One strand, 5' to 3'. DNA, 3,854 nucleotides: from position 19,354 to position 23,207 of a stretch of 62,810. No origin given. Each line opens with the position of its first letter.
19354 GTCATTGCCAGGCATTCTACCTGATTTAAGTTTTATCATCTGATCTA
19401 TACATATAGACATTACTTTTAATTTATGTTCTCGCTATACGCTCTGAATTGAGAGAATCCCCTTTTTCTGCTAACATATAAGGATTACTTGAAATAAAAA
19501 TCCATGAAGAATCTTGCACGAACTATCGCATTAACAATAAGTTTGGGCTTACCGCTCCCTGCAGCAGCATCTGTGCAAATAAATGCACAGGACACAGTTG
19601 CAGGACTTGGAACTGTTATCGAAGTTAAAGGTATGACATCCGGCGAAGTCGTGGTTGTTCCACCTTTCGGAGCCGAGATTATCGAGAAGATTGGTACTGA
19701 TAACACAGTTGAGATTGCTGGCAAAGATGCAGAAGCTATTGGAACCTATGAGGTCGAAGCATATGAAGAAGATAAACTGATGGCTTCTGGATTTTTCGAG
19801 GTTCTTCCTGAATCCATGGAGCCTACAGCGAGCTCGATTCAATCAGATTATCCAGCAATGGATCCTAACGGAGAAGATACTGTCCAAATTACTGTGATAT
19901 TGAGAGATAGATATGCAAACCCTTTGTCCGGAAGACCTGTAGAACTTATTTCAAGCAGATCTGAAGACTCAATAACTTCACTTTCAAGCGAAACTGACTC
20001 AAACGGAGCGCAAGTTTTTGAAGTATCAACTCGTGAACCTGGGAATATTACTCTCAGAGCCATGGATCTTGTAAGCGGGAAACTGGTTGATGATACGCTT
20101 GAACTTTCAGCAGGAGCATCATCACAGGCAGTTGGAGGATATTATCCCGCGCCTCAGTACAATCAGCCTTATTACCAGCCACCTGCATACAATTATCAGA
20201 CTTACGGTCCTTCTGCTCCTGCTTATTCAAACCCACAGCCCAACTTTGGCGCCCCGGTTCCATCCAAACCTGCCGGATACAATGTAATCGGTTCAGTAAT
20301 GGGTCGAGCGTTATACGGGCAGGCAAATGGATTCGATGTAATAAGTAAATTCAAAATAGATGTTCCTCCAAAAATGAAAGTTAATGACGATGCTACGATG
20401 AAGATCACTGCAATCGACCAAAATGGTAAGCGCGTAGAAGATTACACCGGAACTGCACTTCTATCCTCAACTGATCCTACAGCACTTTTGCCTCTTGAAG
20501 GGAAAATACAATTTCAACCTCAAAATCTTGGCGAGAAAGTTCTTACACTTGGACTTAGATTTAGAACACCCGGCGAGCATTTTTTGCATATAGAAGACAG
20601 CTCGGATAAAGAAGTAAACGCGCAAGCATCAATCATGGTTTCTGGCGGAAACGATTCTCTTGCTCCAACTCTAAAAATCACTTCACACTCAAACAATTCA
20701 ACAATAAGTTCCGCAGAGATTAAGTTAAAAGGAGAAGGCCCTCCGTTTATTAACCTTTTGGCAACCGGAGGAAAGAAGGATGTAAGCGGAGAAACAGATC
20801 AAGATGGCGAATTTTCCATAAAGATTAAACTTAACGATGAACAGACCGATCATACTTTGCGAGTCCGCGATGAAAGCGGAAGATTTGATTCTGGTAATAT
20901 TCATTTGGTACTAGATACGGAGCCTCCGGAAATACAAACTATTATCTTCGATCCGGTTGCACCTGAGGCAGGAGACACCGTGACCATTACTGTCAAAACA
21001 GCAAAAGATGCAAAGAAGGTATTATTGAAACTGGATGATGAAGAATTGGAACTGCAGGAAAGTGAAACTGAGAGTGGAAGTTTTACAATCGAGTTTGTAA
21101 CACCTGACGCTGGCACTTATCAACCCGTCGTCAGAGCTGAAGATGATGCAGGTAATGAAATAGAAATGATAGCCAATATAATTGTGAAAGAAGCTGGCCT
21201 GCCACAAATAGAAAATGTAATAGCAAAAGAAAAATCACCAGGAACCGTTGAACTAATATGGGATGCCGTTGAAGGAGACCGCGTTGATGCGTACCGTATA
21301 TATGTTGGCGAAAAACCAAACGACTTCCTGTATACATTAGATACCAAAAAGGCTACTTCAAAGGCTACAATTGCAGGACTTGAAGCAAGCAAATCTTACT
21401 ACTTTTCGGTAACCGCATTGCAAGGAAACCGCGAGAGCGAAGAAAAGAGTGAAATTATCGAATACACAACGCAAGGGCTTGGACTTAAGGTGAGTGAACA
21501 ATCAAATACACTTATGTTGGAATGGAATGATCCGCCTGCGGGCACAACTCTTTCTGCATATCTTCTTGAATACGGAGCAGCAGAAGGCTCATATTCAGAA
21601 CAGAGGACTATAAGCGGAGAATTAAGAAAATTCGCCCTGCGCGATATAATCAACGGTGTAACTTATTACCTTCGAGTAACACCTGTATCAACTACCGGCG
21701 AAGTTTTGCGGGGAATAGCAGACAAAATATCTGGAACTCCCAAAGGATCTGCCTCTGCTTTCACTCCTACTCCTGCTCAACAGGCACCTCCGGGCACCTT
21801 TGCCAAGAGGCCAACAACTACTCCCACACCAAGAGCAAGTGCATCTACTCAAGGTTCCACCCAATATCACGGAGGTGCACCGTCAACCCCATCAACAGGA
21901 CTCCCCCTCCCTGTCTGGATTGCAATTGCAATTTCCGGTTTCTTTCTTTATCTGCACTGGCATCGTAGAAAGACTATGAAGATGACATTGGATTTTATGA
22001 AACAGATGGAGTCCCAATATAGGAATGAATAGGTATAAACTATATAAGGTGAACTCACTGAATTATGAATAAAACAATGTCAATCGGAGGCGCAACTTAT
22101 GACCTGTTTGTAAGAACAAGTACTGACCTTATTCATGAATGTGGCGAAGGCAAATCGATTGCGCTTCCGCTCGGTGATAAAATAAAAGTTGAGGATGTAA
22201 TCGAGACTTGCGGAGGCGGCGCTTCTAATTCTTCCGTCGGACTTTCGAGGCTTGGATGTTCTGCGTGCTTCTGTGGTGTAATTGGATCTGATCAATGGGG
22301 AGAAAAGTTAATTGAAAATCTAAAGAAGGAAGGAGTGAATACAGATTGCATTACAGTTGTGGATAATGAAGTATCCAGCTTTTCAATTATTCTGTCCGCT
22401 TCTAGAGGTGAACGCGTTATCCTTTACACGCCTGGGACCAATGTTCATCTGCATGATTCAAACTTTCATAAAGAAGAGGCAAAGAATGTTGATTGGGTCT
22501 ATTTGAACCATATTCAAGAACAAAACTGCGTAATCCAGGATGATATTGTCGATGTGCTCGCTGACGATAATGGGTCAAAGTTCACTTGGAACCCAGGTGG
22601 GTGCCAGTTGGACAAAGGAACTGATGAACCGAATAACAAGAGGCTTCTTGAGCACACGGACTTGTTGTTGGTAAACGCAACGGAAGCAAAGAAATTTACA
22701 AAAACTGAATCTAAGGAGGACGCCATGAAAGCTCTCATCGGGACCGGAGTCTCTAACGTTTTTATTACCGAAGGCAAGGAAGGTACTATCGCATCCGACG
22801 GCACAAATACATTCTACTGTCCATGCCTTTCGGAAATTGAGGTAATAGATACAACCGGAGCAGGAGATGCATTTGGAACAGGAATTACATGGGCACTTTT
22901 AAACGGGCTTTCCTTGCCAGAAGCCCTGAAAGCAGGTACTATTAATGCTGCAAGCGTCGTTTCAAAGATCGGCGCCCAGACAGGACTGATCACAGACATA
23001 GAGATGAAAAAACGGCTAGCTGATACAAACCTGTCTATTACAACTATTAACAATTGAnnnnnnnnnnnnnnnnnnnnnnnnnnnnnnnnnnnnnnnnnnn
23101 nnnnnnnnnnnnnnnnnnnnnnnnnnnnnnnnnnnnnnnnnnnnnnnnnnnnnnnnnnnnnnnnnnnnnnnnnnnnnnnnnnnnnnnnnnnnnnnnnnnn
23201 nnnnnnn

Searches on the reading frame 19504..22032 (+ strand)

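Call 74: search_protein_families(library=pfam, proteins=[window:19504-22032:+], max_evalue=0.00001)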
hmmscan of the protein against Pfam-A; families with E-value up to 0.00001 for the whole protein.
window:19504-22032:+ (842 aa): 3 families
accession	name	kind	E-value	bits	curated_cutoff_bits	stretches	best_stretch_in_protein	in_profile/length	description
PF00041.27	fn3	-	4.4e-15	56.1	25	1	568-650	2-79/84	Fibronectin type III domain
PF02369.22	Big_1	-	6.2e-12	45.9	34.9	1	121-186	13-78/93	Bacterial Ig-like domain (group 1)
PF19077.6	Big_13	-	5.7e-07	30.4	27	0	495-553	33-91/102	Bacterial Ig-like domain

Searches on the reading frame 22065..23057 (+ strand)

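Call 32: search_protein_families(library=pfam, proteins=[window:22065-23057:+], max_evalue=0.00001)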
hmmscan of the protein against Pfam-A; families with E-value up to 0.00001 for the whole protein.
window:22065-23057:+ (330 aa): 2 families
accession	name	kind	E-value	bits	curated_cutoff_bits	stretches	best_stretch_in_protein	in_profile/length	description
PF00294.29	PfkB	-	1.6e-49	169.3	25.8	1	37-308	23-299/302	pfkB family carbohydrate kinase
PF08543.17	Phos_pyr_kin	-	2.7e-06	27.4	27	1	190-292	112-225/246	Phosphomethylpyrimidine kinase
